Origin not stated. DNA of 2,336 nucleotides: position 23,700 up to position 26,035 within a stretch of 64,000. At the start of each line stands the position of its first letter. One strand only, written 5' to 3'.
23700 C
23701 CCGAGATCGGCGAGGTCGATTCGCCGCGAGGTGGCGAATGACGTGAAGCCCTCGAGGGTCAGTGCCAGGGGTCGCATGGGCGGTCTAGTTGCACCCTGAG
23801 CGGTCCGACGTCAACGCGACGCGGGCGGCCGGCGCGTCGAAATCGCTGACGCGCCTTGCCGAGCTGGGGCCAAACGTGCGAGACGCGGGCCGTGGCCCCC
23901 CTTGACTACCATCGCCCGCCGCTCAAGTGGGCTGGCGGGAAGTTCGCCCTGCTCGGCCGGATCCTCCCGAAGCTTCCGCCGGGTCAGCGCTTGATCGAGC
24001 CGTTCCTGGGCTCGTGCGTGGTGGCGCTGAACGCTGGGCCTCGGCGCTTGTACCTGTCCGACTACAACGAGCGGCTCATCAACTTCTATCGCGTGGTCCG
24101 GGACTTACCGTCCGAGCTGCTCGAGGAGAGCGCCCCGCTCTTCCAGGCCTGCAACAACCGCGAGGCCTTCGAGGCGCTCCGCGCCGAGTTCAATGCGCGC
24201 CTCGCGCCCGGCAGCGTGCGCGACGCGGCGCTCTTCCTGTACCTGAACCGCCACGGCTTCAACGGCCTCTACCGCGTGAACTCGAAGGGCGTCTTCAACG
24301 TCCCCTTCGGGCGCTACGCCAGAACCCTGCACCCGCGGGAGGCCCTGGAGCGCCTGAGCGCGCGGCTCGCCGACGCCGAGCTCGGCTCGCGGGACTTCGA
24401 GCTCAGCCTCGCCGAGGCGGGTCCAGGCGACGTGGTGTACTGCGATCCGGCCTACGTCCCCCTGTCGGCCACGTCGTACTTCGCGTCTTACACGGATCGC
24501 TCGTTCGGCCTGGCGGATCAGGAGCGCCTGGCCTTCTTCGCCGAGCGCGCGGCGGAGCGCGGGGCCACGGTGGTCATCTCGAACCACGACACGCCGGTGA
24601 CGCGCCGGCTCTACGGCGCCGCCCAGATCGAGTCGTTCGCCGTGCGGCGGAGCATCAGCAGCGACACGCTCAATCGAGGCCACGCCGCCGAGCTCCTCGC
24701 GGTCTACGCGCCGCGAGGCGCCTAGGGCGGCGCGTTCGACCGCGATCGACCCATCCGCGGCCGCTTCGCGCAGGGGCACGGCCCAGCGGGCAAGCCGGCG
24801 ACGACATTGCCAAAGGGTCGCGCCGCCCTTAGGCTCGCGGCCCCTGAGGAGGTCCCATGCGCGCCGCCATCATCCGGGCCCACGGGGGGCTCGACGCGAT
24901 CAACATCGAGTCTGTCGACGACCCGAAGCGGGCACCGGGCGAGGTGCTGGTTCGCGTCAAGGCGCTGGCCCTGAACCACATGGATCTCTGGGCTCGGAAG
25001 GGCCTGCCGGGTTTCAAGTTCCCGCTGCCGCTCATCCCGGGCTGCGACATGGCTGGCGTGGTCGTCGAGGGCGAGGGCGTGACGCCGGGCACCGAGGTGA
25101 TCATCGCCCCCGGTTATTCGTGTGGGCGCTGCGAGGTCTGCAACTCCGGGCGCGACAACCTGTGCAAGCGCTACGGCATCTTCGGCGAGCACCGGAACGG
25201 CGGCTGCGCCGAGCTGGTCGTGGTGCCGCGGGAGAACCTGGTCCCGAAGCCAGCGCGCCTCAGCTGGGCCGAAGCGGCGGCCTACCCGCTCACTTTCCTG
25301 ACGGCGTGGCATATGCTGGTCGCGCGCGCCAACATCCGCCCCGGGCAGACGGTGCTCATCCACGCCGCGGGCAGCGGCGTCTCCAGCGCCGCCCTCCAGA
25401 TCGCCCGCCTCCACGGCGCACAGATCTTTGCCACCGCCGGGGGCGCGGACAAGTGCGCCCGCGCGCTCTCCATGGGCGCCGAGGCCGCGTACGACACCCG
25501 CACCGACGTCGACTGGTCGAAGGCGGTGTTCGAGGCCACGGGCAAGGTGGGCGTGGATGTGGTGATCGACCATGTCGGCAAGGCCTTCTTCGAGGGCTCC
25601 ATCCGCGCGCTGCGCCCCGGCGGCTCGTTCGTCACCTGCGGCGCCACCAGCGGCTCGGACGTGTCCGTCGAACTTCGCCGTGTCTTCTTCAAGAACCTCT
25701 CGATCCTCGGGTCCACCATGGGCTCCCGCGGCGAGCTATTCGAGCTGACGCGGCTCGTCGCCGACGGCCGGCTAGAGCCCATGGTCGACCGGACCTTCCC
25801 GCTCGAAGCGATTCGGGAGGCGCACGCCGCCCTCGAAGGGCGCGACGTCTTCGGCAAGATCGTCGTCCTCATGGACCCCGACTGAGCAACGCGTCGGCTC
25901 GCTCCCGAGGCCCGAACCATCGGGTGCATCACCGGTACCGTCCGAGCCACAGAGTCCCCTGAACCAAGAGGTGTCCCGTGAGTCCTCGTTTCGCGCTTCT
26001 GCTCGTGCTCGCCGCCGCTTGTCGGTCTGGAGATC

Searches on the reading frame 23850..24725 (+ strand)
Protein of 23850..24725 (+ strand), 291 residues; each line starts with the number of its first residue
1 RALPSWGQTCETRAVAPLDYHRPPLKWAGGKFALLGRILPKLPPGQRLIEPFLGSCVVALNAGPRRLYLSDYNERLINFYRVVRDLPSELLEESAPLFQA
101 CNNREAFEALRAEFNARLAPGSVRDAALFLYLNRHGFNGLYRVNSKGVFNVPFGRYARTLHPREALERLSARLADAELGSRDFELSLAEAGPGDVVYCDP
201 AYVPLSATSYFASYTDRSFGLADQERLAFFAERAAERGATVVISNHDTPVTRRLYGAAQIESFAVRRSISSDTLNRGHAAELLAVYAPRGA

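Call 81: search_protein_families(library=ncbifam, proteins=[window:23850-24725:+], max_evalue=0.00001)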
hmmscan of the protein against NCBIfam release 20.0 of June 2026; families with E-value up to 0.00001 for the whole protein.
window:23850-24725:+ (291 aa): 2 families
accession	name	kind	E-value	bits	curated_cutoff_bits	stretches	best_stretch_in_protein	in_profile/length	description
NF008152.0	PRK10904.1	equivalog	2.6e-74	250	441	1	22-288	5-270/271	adenine-specific DNA-methyltransferase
TIGR00571.1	dam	subfamily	9.2e-72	241.9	114.85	1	22-285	2-266/267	Dam family site-specific DNA-(adenine-N6)-methyltransferase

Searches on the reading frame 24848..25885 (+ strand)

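Call 81: search_protein_families(library=ncbifam, proteins=[window:24848-25885:+], max_evalue=0.00001)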
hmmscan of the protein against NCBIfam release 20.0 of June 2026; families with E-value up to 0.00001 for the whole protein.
window:24848-25885:+ (345 aa): 25 families
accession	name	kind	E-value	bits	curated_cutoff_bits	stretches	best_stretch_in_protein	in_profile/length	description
TIGR02824.1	quinone_pig3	subfamily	4.3e-62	210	296.8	1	4-341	1-324/325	putative NAD(P)H quinone oxidoreductase, PIG3 family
TIGR01751.1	crot-CoA-red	equivalog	3.3e-51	174.2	378.55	2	16-222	23-245/398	crotonyl-CoA carboxylase/reductase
NF010344.0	PRK13771.1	subfamily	6.5e-48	163.4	349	1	4-341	1-332/334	putative alcohol dehydrogenase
NF041172.1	AcrlCoa_red_Thmprot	equivalog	1.8e-41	142.2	500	1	4-340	1-332/334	acryloyl-CoA reductase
NF041097.1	keto_inos_dh_IolM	equivalog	3.9e-34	117.9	450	1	18-334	40-382/389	scyllo-inosose 3-dehydrogenase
NF006940.0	PRK09422.1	equivalog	3.1e-32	111.9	344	1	4-340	1-333/338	alcohol dehydrogenase AdhP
NF008024.0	PRK10754.1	subfamily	1.3e-29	103.3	348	1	118-338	93-323/327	NADPH:quinone reductase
TIGR03989.1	Rxyl_3153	subfamily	3.4e-26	92.4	440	2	5-108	3-107/370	NDMA-dependent alcohol dehydrogenase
NF003808.0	PRK05396.1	equivalog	1e-25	90.4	380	1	17-339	12-337/341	L-threonine 3-dehydrogenase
NF041183.1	Pks2_ls1_myc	equivalog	1.7e-25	88.2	2400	1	9-289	1411-1667/2086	sulfolipid-1 biosynthesis phthioceranic/hydroxyphthioceranic acid synthase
TIGR00692.1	tdh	equivalog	3e-24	85.7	458.35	1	17-340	10-338/340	L-threonine 3-dehydrogenase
TIGR02823.1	oxido_YhdH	subfamily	8.5e-24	84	297.25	1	18-340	14-322/324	acrylyl-CoA reductase family protein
NF047908.1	AldhRedAhr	equivalog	1.7e-22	79.8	470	1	21-331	19-324/335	NADPH-dependent aldehyde reductase Ahr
TIGR02817.1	adh_fam_1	subfamily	1.9e-22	80.2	284.05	1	115-340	93-333/336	zinc-binding alcohol dehydrogenase family protein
NF051456.1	acrylyl_AcuI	equivalog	6.7e-19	67.8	440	1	5-340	2-322/325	acrylyl-CoA reductase (NADPH)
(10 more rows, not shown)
